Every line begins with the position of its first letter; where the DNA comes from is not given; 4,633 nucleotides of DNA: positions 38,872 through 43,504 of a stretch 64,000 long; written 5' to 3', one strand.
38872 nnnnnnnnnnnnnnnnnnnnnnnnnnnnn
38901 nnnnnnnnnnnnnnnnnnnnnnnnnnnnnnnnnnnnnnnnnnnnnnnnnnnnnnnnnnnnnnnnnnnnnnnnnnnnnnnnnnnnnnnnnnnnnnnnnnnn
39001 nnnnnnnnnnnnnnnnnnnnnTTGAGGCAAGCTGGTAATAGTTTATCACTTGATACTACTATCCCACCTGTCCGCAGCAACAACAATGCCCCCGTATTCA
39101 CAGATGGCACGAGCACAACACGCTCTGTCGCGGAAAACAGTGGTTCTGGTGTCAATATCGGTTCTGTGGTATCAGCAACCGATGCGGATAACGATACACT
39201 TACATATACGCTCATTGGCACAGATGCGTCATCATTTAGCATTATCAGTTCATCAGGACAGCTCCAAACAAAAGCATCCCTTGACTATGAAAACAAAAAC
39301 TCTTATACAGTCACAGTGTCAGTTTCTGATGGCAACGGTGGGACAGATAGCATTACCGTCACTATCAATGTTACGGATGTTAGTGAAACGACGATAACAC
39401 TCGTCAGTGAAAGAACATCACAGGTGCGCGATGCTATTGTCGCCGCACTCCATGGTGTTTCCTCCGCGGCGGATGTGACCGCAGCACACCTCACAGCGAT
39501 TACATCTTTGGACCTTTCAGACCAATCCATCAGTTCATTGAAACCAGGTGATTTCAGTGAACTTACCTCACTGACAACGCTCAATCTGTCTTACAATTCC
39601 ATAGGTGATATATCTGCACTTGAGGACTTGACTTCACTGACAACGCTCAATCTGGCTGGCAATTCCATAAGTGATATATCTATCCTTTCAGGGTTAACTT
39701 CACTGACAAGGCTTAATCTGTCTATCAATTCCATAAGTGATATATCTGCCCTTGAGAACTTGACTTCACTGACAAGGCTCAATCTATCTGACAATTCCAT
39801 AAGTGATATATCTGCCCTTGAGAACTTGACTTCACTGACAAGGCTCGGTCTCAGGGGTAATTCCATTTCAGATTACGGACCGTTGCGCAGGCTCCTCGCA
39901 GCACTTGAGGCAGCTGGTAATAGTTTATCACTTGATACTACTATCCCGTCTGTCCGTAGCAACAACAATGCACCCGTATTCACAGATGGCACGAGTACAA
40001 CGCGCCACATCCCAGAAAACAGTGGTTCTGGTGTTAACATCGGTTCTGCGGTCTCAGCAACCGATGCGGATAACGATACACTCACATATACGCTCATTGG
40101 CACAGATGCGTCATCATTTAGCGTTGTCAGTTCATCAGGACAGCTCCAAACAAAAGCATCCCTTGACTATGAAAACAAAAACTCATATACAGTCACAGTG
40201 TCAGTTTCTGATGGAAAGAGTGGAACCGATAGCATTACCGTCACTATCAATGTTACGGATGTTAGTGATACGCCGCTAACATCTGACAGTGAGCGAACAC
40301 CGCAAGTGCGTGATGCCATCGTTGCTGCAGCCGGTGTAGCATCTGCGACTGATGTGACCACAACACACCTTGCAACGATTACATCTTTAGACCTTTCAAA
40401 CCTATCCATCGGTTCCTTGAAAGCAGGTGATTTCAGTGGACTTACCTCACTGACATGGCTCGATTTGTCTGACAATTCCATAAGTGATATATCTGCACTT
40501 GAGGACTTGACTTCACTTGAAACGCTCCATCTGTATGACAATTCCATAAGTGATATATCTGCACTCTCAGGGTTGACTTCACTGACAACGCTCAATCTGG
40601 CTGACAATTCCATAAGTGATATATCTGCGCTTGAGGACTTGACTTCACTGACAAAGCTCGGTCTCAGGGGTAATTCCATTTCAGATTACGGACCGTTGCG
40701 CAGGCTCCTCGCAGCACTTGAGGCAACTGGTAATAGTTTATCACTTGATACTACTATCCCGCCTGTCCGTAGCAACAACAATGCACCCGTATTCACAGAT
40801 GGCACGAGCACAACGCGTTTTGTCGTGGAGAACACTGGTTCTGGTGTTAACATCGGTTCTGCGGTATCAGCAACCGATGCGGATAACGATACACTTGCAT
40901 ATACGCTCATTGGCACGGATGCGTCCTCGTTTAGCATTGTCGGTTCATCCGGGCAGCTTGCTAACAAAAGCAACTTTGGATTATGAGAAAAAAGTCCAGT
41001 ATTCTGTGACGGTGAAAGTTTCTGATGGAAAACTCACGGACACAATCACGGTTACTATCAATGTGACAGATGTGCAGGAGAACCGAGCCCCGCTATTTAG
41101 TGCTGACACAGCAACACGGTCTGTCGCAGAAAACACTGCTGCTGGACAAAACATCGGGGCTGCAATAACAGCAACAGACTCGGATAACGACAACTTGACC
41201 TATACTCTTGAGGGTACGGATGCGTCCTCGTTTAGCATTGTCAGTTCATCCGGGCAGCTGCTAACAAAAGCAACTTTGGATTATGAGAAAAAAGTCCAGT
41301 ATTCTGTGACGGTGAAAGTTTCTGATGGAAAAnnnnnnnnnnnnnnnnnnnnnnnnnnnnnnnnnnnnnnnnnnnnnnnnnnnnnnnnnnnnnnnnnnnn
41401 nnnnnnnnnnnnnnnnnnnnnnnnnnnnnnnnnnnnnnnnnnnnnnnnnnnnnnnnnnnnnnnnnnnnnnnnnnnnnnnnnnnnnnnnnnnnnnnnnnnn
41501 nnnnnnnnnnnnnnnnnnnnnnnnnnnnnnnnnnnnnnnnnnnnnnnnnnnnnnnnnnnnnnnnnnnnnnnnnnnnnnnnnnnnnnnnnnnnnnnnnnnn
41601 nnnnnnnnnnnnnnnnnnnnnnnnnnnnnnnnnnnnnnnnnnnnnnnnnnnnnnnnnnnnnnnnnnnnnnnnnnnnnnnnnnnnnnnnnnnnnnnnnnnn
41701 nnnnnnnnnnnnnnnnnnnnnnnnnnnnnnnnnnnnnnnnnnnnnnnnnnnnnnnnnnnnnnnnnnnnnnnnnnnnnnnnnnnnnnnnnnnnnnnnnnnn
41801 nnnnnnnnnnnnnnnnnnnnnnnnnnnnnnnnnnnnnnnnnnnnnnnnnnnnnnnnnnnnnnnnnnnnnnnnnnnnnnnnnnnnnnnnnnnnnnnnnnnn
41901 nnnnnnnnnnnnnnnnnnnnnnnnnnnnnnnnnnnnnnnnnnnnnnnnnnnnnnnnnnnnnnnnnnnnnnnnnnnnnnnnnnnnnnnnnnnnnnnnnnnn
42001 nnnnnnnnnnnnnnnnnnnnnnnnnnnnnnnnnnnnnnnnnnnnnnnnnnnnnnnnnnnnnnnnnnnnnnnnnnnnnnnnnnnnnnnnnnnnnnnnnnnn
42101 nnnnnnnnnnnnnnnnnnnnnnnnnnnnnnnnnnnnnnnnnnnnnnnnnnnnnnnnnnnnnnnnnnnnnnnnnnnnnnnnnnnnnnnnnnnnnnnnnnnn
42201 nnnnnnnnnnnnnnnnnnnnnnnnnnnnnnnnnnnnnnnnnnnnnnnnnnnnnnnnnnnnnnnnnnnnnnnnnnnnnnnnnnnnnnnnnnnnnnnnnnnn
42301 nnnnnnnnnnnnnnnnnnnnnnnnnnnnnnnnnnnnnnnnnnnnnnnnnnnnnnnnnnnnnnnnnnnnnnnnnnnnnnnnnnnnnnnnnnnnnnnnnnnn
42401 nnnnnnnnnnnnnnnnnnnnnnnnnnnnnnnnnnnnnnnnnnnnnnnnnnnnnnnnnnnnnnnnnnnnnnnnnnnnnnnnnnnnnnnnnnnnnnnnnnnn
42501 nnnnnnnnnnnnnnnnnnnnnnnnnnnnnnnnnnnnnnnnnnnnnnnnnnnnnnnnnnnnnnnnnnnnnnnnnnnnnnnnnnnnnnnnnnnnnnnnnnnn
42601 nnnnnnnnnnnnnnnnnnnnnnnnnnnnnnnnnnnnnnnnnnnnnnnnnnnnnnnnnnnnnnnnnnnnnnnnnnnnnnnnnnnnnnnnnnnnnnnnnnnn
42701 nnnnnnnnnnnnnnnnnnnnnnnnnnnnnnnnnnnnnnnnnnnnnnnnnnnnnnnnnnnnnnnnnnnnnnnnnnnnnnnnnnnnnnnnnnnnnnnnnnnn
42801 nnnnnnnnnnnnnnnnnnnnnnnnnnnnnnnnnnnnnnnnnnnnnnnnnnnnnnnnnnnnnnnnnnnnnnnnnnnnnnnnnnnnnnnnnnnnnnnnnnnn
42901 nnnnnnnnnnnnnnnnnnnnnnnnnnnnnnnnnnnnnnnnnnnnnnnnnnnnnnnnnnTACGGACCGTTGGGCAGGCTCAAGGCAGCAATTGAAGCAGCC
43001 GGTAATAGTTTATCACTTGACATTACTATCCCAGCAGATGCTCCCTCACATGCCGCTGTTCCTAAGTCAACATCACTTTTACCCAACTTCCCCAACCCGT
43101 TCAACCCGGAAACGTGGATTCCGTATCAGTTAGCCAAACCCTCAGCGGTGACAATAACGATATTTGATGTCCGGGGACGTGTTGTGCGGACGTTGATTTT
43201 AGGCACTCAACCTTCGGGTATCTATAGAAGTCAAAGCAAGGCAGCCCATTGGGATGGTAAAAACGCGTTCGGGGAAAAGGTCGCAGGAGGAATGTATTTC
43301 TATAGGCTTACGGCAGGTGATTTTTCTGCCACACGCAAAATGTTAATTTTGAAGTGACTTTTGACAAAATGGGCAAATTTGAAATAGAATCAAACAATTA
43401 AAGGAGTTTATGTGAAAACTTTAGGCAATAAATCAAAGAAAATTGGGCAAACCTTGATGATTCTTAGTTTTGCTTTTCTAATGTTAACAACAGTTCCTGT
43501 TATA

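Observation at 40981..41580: Perfect 300-bp tandem duplication and near-identical about 300-880-bp modules inside the surface-protein genes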

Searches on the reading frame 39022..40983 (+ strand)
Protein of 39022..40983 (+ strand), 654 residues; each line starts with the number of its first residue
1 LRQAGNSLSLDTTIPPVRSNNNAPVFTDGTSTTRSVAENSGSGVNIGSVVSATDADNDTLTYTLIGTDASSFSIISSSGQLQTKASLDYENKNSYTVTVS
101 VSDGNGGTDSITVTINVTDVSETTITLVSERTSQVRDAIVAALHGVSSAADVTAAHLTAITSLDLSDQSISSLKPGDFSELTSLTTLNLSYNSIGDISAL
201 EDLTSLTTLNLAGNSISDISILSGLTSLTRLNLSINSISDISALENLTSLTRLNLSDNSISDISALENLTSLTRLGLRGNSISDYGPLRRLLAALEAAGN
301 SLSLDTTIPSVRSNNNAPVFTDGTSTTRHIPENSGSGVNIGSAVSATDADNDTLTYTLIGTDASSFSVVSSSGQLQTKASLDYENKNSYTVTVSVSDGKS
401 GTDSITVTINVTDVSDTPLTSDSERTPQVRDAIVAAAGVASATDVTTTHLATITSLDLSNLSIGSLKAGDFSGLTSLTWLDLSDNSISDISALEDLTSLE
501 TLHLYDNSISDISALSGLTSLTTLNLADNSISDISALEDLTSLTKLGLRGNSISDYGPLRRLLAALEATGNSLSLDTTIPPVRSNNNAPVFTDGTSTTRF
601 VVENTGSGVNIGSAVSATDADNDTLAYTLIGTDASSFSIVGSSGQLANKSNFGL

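Call 11: search_protein_families(library=pfam, proteins=[window:39022-40983:+], max_evalue=0.01)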
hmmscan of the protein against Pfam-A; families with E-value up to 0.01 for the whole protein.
window:39022-40983:+ (654 aa): 16 families
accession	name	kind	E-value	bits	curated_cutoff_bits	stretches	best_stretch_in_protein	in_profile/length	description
PF12799.13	LRR_4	-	3.7e-43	145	27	5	475-516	1-43/44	Leucine Rich repeats (2 copies)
PF13855.12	LRR_8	-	1.2e-41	140.7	27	7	160-216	3-61/61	Leucine rich repeat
PF00028.23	Cadherin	-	2.1e-28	99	28.8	2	329-412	4-93/93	Cadherin domain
PF17963.7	Big_9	-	4.8e-16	59.9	23.6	2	21-116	1-89/89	Bacterial Ig domain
PF00560.39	LRR_1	-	1.6e-13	48.4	20.6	0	249-269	1-23/23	Leucine Rich Repeat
PF23592.1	Cadherin_CELSR2_9th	-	1.1e-12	48.3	36.8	2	20-106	4-90/100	CELSR2-like, ninth cadherin domain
PF13516.12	LRR_6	-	2.3e-12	46.4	23.4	0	182-196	3-17/24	Leucine Rich repeat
PF23952.1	LRR_EndoS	-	4.2e-12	46.8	27.9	1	438-485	69-116/116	Endo-beta-N-acetylglucosaminidase EndoS LRR domain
PF23598.1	LRR_14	-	6.4e-12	45.3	40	2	163-279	27-148/353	Leucine-rich repeat region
PF14580.12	LRR_9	-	5.4e-09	36.3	30.5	2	480-548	47-120/175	Leucine-rich repeat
PF17803.7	Cadherin_4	-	2.1e-07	31.8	25.1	2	311-365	7-58/71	Bacterial cadherin-like domain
PF23211.1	LRR_LRWD1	-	1.6e-06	28.4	28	0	489-553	34-98/190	Leucine-rich repeat and WD repeat-containing protein 1, LRR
PF17892.7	Cadherin_5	-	2.2e-05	24.6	26.5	2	21-118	2-98/98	Cadherin-like domain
PF08329.16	ChitinaseA_N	-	0.00022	21.3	21.2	0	76-120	66-110/133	Chitinase A, N-terminal domain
PF25019.1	LRR_R13L1-DRL21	-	0.00054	20.3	27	0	201-256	69-125/127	R13L1/DRL21 LRRs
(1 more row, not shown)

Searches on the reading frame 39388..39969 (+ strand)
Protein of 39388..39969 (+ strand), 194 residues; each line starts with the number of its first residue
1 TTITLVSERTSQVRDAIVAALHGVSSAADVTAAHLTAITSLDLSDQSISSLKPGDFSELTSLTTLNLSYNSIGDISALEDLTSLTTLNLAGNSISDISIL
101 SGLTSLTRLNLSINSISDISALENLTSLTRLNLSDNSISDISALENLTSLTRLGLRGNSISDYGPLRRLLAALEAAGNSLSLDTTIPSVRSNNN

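Call 50: search_solved_structures(query=window:39388-39969:+, max_evalue=0.00001, show_alignments=1)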
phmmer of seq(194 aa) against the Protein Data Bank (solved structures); distinct sequences matched with E-value up to 0.00001: 275 (the best 60 are shown).
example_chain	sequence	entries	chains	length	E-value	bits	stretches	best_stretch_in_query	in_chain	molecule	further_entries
8r4b_A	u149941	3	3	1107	1.1e-83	282.2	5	58-168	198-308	Rab family protein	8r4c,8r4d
5il7_A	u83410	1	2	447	6.1e-71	240.8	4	58-168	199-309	Rab family protein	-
6hlu_A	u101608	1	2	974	9.3e-67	227.3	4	58-168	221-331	Rab family protein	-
2omx_A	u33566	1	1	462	4.5e-58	199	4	59-165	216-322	Internalin-A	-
2omu_A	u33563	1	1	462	7.7e-58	198.3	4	59-165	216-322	Internalin-A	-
2omt_A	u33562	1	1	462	2.4e-57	196.7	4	59-165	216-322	Internalin-A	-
2omy_A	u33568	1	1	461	2.4e-57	196.7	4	59-165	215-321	Internalin-A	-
2omv_A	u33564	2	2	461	4.1e-57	195.9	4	59-165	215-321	Internalin-A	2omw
2omz_A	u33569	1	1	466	2.8e-56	193.2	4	59-165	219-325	Internalin-A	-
8h62_A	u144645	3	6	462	4.1e-56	192.6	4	59-165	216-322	Internalin A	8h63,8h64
1o6s_A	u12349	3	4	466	4.4e-56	192.6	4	59-165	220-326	INTERNALIN A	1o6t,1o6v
4fmz_A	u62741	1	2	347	1.6e-54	187.4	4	57-167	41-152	Internalin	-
4r5c_A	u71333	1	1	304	2.7e-41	144.5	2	34-160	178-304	Leucine rich repeat protein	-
4r6g_A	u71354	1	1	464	6.6e-35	123.7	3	41-161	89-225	leucine rich repeats DLRR_K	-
4r6f_A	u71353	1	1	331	2.5e-32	115.4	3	36-118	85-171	Leucine rich repeat DLRR_I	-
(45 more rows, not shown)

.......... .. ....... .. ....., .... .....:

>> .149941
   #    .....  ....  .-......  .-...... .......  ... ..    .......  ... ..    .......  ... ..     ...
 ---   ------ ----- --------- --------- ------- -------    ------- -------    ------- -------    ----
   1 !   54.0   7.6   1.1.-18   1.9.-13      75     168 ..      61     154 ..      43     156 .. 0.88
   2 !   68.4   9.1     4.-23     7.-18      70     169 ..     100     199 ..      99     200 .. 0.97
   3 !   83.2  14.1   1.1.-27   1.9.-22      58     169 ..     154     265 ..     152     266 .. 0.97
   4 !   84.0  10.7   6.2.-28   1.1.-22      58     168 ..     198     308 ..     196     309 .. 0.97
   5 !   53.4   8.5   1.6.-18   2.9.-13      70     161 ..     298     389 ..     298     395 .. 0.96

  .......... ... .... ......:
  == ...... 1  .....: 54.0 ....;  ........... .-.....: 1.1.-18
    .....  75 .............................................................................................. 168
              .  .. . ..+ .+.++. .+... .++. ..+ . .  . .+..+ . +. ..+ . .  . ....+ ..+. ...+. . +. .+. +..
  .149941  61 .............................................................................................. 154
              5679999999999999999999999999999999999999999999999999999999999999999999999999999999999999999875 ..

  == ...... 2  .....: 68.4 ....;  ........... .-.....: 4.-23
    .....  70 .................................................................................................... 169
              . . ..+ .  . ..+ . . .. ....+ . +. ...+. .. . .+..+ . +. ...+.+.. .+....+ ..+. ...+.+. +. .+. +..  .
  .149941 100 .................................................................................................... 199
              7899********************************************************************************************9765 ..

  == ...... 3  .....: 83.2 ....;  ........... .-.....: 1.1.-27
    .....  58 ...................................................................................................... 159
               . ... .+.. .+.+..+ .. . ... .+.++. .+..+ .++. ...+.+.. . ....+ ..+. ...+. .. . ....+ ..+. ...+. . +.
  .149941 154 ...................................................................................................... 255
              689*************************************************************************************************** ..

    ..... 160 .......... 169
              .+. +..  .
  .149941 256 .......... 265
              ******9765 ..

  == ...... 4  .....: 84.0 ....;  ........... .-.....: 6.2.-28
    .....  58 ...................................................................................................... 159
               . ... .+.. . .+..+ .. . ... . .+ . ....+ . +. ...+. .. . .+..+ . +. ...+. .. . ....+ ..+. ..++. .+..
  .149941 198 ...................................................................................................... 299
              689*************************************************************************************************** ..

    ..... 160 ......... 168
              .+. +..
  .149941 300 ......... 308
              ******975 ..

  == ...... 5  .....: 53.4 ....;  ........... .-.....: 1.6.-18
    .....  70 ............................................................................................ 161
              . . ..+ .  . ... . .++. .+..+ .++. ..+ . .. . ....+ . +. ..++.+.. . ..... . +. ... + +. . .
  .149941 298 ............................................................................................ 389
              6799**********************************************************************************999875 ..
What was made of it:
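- On Internalin-type (22-residue) bacterial LRR: InlA PDB chains match at E 1e-56 to 1e-58 (call 50).
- Closest known: Listeria internalins. Same: PDB InlA chains match at E 4.5e-58 (call 50).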

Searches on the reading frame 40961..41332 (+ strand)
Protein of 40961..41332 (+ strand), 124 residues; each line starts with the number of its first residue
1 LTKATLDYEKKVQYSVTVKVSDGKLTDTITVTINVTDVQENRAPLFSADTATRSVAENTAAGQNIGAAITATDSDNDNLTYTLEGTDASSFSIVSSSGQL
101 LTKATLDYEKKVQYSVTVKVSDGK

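Call 22: find_homologous_proteins(query=window:40961-41332:+, max_evalue=1e-10)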
Query seq(124 aa) (124 aa): 58 proteins with E <= 1e-10 among 75 candidates.
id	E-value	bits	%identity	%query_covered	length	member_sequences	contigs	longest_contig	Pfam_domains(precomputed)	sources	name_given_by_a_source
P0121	1.8e-68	245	71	99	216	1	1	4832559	PF17963.8,PF23592.1,PF00028.24,PF28399.1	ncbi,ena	-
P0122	2.6e-56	206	67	83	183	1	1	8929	PF17963.8,PF23592.1,PF00028.24,PF17803.8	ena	-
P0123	3.7e-52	193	61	87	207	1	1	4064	PF25374.1,PF23592.1,PF00028.24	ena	-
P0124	1.2e-47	178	63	95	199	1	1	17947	PF17963.8,PF00028.24,PF17803.8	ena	-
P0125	6.2e-45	170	62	90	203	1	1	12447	PF25374.1,PF17963.8,PF23592.1,PF00028.24,PF17803.8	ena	-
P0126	6.8e-43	163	63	99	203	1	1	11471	PF25374.1,PF17963.8,PF23592.1,PF00028.24,PF28399.1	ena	-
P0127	2.5e-42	161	60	83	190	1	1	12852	PF17963.8,PF00028.24,PF17803.8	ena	-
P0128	5.6e-41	157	63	79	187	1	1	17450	PF17963.8,PF00028.24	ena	-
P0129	3.7e-40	154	70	99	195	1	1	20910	PF25374.1,PF17963.8,PF17892.8,PF23592.1,PF00028.24,PF28399.1,PF28393.1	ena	-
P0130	1.6e-38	149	51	85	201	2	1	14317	PF17963.8,PF00028.24,PF17803.8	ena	-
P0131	3.7e-34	135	63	85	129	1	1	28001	PF25374.1,PF23592.1,PF00028.24,PF17803.8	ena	-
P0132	6.8e-34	134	55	84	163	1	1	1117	PF23592.1,PF00028.24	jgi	jgi:hypothetical protein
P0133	1.6e-33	133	67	80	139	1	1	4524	PF00028.24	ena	-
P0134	1.8e-33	133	66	90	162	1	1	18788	PF17963.8,PF00028.24,PF17803.8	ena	-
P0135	1.7e-32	130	67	64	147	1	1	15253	PF17963.8,PF00028.24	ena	-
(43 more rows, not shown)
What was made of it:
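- Tried and rejected: A protein search with the duplicated unit alone found nothing above 71% (call 22).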

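Call 56: find_encoding_contigs(protein=P0121, flank=10000, max_places=3)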
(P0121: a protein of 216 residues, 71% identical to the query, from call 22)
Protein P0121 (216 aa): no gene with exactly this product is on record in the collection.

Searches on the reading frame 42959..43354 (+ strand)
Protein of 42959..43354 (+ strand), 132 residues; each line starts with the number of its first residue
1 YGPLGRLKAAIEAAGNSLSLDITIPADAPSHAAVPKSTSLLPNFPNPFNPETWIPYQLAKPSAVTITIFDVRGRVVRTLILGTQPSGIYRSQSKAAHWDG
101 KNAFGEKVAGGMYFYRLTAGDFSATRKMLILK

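Call 46: search_protein_families(library=ncbifam, proteins=[window:42959-43354:+], max_evalue=0.01)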
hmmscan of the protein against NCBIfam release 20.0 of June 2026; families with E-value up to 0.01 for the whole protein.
window:42959-43354:+ (132 aa): 8 families
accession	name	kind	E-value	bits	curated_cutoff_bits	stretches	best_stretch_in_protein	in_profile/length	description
TIGR04183.1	Por_Secre_tail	domain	8.5e-10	38.5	23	1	44-130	2-71/72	T9SS type A sorting domain-containing protein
NF033707.1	T9SS_sortase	equivalog_domain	1.1e-08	33.3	420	1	41-119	999-1077/1095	type IX secretion system sortase PorU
NF052323.1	T9SSA_dep_M6i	equivalog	3e-07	28.8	600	1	43-121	960-1028/1043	T9SS-dependent M6-like inactivated metalloprotease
NF009276.0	PRK12633.1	equivalog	1.2e-06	28.5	383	1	62-124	129-186/234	flagellar basal body rod modification protein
NF005176.1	PRK06655.1-1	equivalog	1.6e-06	28.2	230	1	62-120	97-150/197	flagellar hook assembly protein FlgD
NF038113.1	T9SSA_dep_M36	equivalog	0.00018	19.8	885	1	38-130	791-868/869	T9SS-dependent M36 family metallopeptidase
NF052228.1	T9SS_PorZ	equivalog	0.0037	15.7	260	1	65-124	698-747/757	type IX secretion system anionic LPS delivery protein PorZ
NF053608.1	Lsa66_OmpA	equivalog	0.0096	14.4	700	0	92-123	201-232/581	fibronectin-binding adhesin Lsa66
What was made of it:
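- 43088..43348 (+): C-terminal sorting domain (T9SS type A / FlgD-Ig-like). TIGR04183 scores 38.5 bits against a cut-off of 23 (call 46).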
